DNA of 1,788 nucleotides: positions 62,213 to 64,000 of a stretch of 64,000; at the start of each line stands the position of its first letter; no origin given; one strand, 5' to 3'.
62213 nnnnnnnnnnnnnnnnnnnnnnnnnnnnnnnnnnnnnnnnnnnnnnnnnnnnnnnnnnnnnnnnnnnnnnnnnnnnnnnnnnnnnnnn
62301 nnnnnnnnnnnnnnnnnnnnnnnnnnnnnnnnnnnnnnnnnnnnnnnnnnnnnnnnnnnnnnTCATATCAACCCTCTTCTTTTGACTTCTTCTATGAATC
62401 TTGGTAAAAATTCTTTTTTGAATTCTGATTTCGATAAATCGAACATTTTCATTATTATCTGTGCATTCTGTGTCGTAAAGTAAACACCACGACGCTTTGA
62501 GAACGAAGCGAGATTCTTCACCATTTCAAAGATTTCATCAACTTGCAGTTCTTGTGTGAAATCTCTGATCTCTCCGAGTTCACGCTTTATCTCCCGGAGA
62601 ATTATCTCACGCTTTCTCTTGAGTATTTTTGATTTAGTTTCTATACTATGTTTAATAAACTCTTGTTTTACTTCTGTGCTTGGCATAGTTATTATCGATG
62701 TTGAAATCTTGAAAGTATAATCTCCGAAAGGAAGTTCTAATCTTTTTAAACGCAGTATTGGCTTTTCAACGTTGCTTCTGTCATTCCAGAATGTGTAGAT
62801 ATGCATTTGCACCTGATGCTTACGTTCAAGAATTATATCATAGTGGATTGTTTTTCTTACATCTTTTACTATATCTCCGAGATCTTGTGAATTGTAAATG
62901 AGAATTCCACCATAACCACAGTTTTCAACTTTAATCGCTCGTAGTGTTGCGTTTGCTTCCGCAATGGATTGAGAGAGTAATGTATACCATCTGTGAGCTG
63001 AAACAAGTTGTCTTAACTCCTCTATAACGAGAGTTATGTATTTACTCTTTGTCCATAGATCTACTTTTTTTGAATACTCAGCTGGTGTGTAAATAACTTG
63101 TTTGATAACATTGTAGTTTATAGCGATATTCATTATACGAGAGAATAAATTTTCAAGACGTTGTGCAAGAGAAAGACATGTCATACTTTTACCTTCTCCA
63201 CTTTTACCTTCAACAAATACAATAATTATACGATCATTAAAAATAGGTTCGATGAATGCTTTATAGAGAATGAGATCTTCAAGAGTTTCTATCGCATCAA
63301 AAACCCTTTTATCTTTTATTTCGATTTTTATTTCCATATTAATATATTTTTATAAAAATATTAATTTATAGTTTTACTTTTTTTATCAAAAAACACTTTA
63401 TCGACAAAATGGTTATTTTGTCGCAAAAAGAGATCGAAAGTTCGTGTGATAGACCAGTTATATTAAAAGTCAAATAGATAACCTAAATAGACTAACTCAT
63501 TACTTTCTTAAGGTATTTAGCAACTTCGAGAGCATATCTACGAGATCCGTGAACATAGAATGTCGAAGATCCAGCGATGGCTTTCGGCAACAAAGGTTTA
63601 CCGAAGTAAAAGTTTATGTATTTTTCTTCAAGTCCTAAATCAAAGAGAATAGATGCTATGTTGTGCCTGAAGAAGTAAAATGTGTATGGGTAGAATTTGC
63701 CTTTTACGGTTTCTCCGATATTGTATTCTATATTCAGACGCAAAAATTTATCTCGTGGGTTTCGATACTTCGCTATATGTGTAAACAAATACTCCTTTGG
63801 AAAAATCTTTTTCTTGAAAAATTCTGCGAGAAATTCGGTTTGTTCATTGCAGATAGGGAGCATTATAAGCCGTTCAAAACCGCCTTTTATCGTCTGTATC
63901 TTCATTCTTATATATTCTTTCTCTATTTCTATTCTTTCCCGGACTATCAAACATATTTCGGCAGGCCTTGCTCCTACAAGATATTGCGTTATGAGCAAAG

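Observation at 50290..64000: Low-GC integrated provirus-like element with integrases at both ends; candidate spindle-shaped virus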

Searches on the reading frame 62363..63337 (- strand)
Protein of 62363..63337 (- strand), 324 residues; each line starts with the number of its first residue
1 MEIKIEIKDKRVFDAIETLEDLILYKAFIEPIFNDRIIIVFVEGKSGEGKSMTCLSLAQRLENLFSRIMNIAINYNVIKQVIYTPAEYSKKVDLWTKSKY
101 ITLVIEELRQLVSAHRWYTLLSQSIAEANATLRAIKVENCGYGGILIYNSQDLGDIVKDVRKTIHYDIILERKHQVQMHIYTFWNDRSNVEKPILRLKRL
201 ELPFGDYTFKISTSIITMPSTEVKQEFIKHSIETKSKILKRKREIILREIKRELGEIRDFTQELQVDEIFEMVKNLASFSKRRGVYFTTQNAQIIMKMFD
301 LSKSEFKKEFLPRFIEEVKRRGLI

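Call 8: search_protein_families(library=pfam, max_evalue=0.01, proteins=[window:62363-63337:-])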
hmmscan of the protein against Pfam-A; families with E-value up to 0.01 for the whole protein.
window:62363-63337:- (324 aa): 0 families

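Call 12: find_encoding_contigs(protein=window:62363-63337:-, flank=10000, max_places=6)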
Protein window:62363-63337:- (324 aa): 4 contigs read that carry it; 2 places shown.
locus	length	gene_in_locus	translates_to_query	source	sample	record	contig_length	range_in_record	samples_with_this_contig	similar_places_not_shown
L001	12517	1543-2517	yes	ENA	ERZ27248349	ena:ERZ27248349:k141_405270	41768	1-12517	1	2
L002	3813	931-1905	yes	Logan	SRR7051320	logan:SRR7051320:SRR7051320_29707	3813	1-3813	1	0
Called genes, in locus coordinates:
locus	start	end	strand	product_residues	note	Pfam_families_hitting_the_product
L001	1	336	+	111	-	?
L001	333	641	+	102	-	-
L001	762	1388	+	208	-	PF00589:Phage_integrase (weak)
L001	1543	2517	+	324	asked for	-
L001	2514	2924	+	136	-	-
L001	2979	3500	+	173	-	-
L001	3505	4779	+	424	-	-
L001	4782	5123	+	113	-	-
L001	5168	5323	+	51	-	-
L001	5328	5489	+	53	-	-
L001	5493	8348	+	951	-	PF10102:DUF2341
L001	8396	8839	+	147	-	-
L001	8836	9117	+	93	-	-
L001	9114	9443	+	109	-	-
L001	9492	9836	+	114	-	-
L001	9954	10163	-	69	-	-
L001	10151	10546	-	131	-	-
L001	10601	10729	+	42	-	-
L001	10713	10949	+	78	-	-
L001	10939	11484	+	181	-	-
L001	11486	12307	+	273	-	-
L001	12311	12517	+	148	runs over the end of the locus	-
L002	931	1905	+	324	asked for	-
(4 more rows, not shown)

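Call 13: search_protein_families(library=phrogs, max_evalue=0.01, proteins=[window:62363-63337:-])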
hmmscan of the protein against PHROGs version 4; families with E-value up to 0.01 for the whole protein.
window:62363-63337:- (324 aa): 0 families

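Call 17: search_dna_similar(query=window:62363-63337:-, collection=phages, mode=protein, max_evalue=0.01)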
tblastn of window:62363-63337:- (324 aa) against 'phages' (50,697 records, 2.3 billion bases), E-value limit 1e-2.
No match.

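Call 19: find_related_loci(query=window:62363-63337:-, collection=viral_contigs, flank=10000)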
Query window:62363-63337:- (324 aa) in viral_contigs; peptide patterns used: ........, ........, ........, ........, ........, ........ (x = any residue, [..] = any of these).
120 stretches matched a pattern, but none encodes a relative of the query by tblastn (E <= 1e-3).

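Call 20: find_homologous_proteins(query=window:62363-63337:-, max_evalue=0.001)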
Query window:62363-63337:- (324 aa): 10 proteins with E <= 0.001 among 1706 candidates.
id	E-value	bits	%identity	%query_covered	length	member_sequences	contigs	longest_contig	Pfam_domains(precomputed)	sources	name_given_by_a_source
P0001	9.5e-205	697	100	100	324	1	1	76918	-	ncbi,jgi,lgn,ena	-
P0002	1.0e-181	621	89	100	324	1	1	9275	-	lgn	-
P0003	1.7e-179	614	89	100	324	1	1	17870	-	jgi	-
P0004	4.5e-126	438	60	100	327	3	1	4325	-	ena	-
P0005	2.1e-113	397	60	95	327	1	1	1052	-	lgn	-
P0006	1.2e-112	394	56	99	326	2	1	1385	-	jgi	-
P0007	9.3e-95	336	49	98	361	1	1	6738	-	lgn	-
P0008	1.4e-92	329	50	97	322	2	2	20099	-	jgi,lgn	jgi:hypothetical protein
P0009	4.7e-85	304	46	100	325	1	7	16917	-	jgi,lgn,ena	-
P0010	2.2e-14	72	30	74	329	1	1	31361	-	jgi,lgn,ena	-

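Call 21: list_cluster_members(proteins=[P0001, P0003, P0008, P0009, P0010])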
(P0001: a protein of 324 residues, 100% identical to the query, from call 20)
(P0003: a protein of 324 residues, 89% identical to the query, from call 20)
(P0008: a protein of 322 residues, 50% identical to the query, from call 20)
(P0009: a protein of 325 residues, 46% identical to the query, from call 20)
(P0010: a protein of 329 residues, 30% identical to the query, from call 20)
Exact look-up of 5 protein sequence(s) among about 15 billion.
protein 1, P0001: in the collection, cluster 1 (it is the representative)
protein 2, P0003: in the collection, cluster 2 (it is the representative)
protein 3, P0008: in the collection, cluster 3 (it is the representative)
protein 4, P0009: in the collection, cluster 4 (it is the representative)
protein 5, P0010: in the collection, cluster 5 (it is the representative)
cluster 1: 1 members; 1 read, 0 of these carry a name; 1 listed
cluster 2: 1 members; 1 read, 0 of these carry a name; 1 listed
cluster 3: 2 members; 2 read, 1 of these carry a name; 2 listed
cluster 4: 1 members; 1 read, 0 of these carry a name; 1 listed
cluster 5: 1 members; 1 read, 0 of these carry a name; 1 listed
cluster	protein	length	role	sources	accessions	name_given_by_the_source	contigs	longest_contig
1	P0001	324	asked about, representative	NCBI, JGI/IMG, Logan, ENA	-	-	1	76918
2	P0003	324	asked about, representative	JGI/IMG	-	-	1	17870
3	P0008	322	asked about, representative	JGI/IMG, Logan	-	hypothetical protein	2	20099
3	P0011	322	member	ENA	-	-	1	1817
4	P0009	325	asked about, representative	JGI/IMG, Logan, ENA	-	-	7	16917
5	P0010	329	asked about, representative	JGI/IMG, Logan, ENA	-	-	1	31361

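Call 22: find_encoding_contigs(protein=P0003, flank=10000, max_places=4)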
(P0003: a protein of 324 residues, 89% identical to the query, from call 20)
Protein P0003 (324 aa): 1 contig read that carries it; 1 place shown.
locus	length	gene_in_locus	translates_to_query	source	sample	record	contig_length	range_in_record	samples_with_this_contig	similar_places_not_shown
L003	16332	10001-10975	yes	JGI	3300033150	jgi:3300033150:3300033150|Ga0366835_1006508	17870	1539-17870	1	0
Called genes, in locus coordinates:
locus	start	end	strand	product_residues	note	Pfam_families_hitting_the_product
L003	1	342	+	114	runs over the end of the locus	-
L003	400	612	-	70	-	-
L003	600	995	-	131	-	-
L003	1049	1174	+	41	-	-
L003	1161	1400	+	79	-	-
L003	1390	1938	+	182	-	-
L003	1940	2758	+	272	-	-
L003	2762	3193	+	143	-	-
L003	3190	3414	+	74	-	-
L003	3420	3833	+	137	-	-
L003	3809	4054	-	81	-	-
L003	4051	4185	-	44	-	-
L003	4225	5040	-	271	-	PF00589:Phage_integrase, PF22823:MrpR_C_cat (weak)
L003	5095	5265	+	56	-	-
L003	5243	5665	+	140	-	-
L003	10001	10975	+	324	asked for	-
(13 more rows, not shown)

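Call 23: find_encoding_contigs(protein=P0008, flank=10000, max_places=4)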
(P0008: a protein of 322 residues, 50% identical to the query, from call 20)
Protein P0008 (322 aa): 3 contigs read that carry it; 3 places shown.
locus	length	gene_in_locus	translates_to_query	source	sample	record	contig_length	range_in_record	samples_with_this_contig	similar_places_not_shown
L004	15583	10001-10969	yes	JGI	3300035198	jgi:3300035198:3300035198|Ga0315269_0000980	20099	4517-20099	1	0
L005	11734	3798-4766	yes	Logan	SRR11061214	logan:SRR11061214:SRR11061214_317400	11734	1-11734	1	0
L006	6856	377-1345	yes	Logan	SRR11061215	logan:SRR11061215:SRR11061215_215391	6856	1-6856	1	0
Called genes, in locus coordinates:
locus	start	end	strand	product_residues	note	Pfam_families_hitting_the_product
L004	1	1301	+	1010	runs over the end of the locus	PF10102:DUF2341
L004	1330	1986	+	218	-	-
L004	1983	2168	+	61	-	-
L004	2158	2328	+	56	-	-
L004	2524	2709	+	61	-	-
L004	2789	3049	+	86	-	-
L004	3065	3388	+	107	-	-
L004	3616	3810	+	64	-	-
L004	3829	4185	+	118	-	-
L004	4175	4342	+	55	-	-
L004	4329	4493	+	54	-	-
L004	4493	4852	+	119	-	-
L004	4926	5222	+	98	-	-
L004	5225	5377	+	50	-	-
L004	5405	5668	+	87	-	-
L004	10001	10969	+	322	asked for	-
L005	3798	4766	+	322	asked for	-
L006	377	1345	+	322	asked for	-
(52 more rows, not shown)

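Call 27: find_related_loci(query=A1, collection=genome_contigs, flank=10000)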
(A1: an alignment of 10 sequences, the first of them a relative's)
Query A1 (324 aa) in genome_contigs; peptide patterns used: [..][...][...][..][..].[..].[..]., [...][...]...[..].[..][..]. (x = any residue, [..] = any of these).
45 stretches matched a pattern, but none encodes a relative of the query by tblastn (E <= 1e-3).

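Call 36: search_dna_similar(query=window:62363-63337:-, collection=plasmids, mode=protein, max_evalue=0.01)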
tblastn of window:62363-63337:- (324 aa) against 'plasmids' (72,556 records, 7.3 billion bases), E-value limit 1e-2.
No match.

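Call 41: find_related_loci(query=A1, collection=viral_contigs, flank=10000)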
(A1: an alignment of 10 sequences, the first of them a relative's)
Query A1 (324 aa) in viral_contigs; peptide patterns used: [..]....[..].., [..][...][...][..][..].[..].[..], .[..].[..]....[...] (x = any residue, [..] = any of these).
49 stretches matched a pattern, but none encodes a relative of the query by tblastn (E <= 1e-3).

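Call 65: search_protein_families(library=pfam, max_evalue=0.05, proteins=[L001:762-1388:+, L001:333-641:+, L001:1-336:+])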
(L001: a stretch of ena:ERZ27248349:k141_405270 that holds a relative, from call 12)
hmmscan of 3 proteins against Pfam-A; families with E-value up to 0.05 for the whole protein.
L001:762-1388:+ (208 aa): 1 family
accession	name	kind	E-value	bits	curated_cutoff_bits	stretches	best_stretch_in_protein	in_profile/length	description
PF00589.27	Phage_integrase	-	2.4e-06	27.9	27.1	1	33-169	19-151/172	Phage integrase family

L001:333-641:+ (102 aa): 2 families
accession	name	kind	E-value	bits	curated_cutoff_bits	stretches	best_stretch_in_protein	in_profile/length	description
PF25089.1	DUF7804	-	0.0073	16.9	27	1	40-72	3-35/84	Domain of unknown function (DUF7804)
PF00888.28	Cullin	-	0.021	14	33.2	1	37-91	276-331/620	Cullin family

L001:1-336:+ (111 aa): 0 families

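Call 74: find_related_loci(query=L001:762-1388:+, collection=metagenome_contigs, flank=10000)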
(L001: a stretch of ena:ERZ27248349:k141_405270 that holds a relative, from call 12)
Query L001:762-1388:+ (208 aa) in metagenome_contigs; peptide patterns used: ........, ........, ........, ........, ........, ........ (x = any residue, [..] = any of these).
334 stretches matched a pattern, but none encodes a relative of the query by tblastn (E <= 1e-3).

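Call 78: predict_structure(alignment_id=A1)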
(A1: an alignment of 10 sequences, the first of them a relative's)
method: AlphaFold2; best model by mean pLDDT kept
length: 324 residues; sequences in the alignment: 10
mean_pLDDT: 88.8   pTM: 0.87
mean pLDDT of the five models: 88.8, 88.0, 86.2, 86.0, 78.9
residues with pLDDT >= 90: 185; 70-90: 129; 50-70: 10; < 50: 0
segments of 3 or more residues with pLDDT < 50: none
pLDDT, mean of each block of 10 residues (from residue 1): 81 91 94 95 86 95 95 91 92 95 91 84 87 94 95 81 91 87 80 82 86 87 95 92 87 65 89 88 86 93 94 94 87
secondary structure, 60 per line:
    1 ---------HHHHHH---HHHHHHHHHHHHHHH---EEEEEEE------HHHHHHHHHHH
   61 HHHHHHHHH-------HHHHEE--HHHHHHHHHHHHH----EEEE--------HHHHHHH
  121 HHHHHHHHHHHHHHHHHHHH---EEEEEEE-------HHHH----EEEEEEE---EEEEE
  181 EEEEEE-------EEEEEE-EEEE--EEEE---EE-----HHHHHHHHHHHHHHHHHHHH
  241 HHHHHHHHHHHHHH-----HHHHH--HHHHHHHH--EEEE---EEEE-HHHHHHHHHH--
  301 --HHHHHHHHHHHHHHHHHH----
elements in order: H10-15 H19-33 E37-43 H50-69 H77-80 H85-97 E102-105 H114-140 E144-150 H158-161 E166-172 E176-186 E194-199 E201-204 E207-210 H221-254 H260-264 H267-274 E277-280 E284-287 H289-298 H303-320

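Call 81: search_solved_structures(query=A1, max_evalue=1)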
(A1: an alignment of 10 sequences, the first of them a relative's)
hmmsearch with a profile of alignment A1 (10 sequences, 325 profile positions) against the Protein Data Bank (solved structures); distinct sequences matched with E-value up to 1: 18.
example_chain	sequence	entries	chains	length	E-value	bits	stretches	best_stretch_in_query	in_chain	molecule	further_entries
7xt3_A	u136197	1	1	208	0.0059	19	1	36-66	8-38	Genome polyprotein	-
2rml_A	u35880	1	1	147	0.011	18.1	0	51-89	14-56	Copper-transporting P-type ATPase copA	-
1p6t_A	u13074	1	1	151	0.027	16.9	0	51-89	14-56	Potential copper-transporting ATPase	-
5fl3_A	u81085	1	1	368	0.11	14.9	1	11-67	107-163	PILI RETRACTION PROTEIN PILT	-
9pqj_A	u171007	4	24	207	0.16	14.3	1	33-63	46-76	Replication-associated protein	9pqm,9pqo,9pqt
3mkq_B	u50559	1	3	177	0.23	13.7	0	104-135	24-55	Coatomer subunit alpha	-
3uie_A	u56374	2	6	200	0.28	13.5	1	29-62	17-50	Adenylyl-sulfate kinase 1, chloroplastic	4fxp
3vx3_A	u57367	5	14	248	0.29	13.4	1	36-89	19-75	ATPase involved in chromosome partitioning, ParA/MinD family, Mrp homolog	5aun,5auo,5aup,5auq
3ibg_A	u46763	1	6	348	0.46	12.8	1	29-66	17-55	ATPase, subunit of the Get complex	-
2ynm_A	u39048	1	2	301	0.51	12.6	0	121-173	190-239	LIGHT-INDEPENDENT PROTOCHLOROPHYLLIDE REDUCTASE IRON-SULFUR ATP-BINDING PROTEIN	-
1odf_A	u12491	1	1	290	0.56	12.5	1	34-78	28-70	HYPOTHETICAL 33.3 KDA PROTEIN IN ADE3-SER2 INTERGENIC REGION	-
3uk6_A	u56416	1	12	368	0.57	12.5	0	132-179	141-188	RuvB-like 2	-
6k0r_D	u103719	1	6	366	0.64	12.3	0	132-179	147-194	RuvB-like 2,RuvB-like 2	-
2xsz_D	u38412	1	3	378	0.7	12.2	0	132-179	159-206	RUVB-LIKE 2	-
5cb6_A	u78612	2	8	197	0.87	11.9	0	33-71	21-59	Probable adenylyl-sulfate kinase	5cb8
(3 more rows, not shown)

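Call 83: search_protein_families(library=ncbifam, max_evalue=0.01, proteins=[window:62363-63337:-, L001:762-1388:+])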
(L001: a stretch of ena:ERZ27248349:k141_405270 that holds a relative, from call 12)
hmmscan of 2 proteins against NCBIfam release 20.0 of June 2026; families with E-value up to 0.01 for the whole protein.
window:62363-63337:- (324 aa): 0 families

L001:762-1388:+ (208 aa): 3 families
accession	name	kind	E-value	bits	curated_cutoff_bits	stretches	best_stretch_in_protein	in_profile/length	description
NF040815.2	recomb_XerA_Arch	equivalog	7e-05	22.5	220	1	14-164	90-232/263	site-specific tyrosine recombinase/integron integrase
TIGR02225.1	recomb_XerD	equivalog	0.0056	16.1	329.6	1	38-166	126-254/290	site-specific tyrosine recombinase XerD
NF001399.0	PRK00283.1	subfamily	0.0092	15.2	279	0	32-160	130-257/300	tyrosine recombinase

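Call 84: fold_search(model_id=the predicted structure, library=viral)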
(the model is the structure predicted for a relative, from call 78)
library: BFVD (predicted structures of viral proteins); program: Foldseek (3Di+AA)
matches with E <= 10: 974; with E <= 0.001: 35
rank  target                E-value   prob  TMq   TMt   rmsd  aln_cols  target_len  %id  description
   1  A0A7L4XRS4            7.2e-08  1.00  0.48  0.53  10.4       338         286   11  (no name in the UniProt tables at hand)
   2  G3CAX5                8.4e-07  1.00  0.44  0.49  10.8       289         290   12  (no name in the UniProt tables at hand)
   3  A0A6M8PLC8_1          2.7e-06  1.00  0.36  0.15  33.5       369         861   11  (no name in the UniProt tables at hand)
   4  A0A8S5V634            6.6e-06  1.00  0.30  0.43   8.3       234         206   15  Zonular occludens toxin [Inoviridae sp. ctDDr4]
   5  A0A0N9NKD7            1.0e-05  1.00  0.35  0.45   8.5       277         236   12  (no name in the UniProt tables at hand)
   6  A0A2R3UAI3            1.4e-05  0.95  0.19  0.15  22.5       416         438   12  (no name in the UniProt tables at hand)
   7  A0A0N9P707            1.5e-05  1.00  0.41  0.43   5.9       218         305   13  (no name in the UniProt tables at hand)
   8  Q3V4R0                2.0e-05  1.00  0.45  0.50   5.5       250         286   14  Uncharacterized protein ORF286 [Acidianus two-tailed virus]
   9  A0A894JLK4            2.0e-05  1.00  0.32  0.45  10.1       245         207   13  (no name in the UniProt tables at hand)
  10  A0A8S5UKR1            4.4e-05  1.00  0.34  0.51   5.8       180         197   12  Zonular occludens toxin [Inoviridae sp. ct4fI15]
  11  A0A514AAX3            6.9e-05  0.99  0.25  0.13  19.6       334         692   10  (no name in the UniProt tables at hand)
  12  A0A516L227            9.2e-05  0.98  0.24  0.14  18.4       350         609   10  (no name in the UniProt tables at hand)
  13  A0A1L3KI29            1.1e-04  1.00  0.30  0.13  12.2       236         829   13  (no name in the UniProt tables at hand)
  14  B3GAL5                1.2e-04  1.00  0.27  0.43   8.3       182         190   12  AMDV2_16 [uncultured virus]
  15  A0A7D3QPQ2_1          1.4e-04  1.00  0.33  0.12   5.8       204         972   13  (no name in the UniProt tables at hand)
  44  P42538                1.3e-03  1.00  0.34  0.35  11.3       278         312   11  Uncharacterized 37.2 kDa protein [Acholeplasma phage L2]
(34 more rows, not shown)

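Call 114: fold_search(model_id=the predicted structure, library=pdb)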
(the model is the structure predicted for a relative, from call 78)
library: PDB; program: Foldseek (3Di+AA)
matches with E <= 10: 1197; with E <= 0.001: 17
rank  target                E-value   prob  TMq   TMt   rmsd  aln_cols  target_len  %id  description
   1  9q2a_G                1.6e-04  1.00  0.30  0.32   7.8       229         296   11  BCDX2-CX3-RAD51-RAD51-ssDNA supercomplex (released 2026-03-04)
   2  9ui4_B                2.9e-04  0.99  0.25  0.27   9.9       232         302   13  Rad51 presynaptic complex (released 2025-09-10)
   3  8jnd_L                3.0e-04  1.00  0.31  0.43   8.6       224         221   13  The cryo-EM structure of the nonameric RAD51 ring bound to the nucleosome with the linker DNA binding (released 2024-03-27)
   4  5nwl_D                4.0e-04  1.00  0.28  0.30  11.4       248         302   11  Crystal structure of a human RAD51-ATP filament. (released 2018-03-07)
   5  9q2a_X                4.2e-04  1.00  0.28  0.37  10.7       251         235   10  BCDX2-CX3-RAD51-RAD51-ssDNA supercomplex (released 2026-03-04)
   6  8gbj_X                5.3e-04  1.00  0.28  0.37   9.0       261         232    9  Cryo-EM structure of a human BCDX2/ssDNA complex (released 2023-06-21)
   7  9uoo                  6.6e-04  1.00  0.28  0.29   6.9       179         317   12  Klebsiella pneumoniae RecA (released 2026-02-18)
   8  4dc9_A                6.6e-04  0.96  0.22  0.26   8.8       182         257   13  Hexameric ring of Methanococcus voltae RadA (released 2012-05-02)
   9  7s65_A                7.0e-04  1.00  0.27  0.20   9.9       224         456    8  Compressed conformation of nighttime state KaiC (released 2021-09-22)
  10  8jon_A                7.8e-04  1.00  0.27  0.19   9.9       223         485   11  Structure of a synthetic circadian clock protein KaiC mutant of cyanobacteria Synechococcus elongatus PCC 7942 (released 2024-06-12)
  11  5nwl_B                7.8e-04  0.99  0.28  0.30  12.9       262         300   11  Crystal structure of a human RAD51-ATP filament. (released 2018-03-07)
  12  3cmv_E                7.8e-04  0.94  0.28  0.10  20.5       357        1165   10  Mechanism of homologous recombination from the RecA-ssDNA/dsDNA structures (released 2008-05-20)
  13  9njk_D                8.3e-04  0.98  0.25  0.26   9.9       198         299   11  The Cryo-EM structure of the yeast Rad51-ssDNA nucleoprotein filament ADP bound state (released 2025-03-19)
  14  9zzr_E                8.3e-04  0.96  0.23  0.24   9.1       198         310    8  Cryo-EM Structure of a RAD51 filament bound by ssDNA and the XRCC3-RAD51C-RAD51D-XRCC2 paralog complex (released 2026-04-01)
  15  3cmv_B                8.3e-04  0.95  0.29  0.10  20.4       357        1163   10  Mechanism of homologous recombination from the RecA-ssDNA/dsDNA structures (released 2008-05-20)
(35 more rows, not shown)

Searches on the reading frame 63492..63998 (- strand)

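Call 8: search_protein_families(library=pfam, max_evalue=0.01, proteins=[window:63492-63998:-])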
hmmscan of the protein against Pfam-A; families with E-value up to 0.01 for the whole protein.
window:63492-63998:- (168 aa): 1 family
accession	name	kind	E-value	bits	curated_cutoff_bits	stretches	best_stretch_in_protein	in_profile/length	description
PF00589.27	Phage_integrase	-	2.5e-05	24.6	27.1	1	5-129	31-151/172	Phage integrase family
